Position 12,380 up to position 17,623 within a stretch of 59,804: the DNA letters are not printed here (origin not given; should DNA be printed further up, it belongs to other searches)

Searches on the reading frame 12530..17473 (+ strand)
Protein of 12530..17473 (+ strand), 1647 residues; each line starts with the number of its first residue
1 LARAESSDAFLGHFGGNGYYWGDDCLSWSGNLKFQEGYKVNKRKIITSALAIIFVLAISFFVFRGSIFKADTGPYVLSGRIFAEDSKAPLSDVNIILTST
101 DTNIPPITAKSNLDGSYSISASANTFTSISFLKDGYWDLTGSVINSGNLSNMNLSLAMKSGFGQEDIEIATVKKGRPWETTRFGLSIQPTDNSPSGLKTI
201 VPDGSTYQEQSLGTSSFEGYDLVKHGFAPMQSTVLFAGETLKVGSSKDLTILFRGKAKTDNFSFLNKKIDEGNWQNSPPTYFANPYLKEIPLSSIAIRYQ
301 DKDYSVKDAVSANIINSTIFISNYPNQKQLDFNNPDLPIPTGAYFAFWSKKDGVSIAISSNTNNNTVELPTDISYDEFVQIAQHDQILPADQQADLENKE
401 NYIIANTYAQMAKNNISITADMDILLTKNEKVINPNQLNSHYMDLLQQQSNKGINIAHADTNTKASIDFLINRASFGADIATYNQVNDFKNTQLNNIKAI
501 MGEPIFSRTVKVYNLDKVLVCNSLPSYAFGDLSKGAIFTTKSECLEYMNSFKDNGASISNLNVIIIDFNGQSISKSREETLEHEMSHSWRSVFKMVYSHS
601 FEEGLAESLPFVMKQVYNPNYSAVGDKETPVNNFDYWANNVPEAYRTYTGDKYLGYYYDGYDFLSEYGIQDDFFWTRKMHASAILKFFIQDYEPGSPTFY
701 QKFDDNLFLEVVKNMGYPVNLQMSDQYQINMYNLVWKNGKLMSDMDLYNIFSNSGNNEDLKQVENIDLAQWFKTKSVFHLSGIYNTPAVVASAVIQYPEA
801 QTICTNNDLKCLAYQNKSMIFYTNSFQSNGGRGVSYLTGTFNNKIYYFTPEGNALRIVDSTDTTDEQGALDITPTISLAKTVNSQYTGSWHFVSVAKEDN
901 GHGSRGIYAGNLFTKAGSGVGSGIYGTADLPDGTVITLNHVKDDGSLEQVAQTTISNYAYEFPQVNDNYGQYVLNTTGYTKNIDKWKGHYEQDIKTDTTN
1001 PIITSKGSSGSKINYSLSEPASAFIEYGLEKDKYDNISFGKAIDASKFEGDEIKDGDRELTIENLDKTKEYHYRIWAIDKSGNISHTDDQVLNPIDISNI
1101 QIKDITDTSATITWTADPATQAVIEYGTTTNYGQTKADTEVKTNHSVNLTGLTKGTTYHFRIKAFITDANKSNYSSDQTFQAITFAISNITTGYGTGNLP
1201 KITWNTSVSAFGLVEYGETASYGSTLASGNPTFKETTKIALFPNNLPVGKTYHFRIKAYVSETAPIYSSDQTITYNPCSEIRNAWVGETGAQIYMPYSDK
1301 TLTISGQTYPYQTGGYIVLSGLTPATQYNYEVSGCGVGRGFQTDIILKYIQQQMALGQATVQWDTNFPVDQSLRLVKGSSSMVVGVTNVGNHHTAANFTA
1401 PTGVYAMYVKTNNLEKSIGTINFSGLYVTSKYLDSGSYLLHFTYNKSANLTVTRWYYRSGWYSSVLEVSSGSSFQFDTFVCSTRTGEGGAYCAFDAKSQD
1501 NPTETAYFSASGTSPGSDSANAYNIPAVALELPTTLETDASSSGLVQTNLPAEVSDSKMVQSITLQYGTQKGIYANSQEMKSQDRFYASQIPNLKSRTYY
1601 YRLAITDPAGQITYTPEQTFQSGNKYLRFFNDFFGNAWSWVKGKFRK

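Call 72: search_protein_families(library=ncbifam, proteins=[window:12530-17473:+], max_evalue=0.001)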
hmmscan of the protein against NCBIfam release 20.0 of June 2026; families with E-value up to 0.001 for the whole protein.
window:12530-17473:+ (1647 aa): 1 family
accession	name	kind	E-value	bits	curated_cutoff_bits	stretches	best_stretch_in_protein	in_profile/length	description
NF045522.1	MXAN_2561_fam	equivalog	9.3e-05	22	150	0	1113-1178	187-254/304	MXAN_2561 family MXYO-CTERM-anchored protein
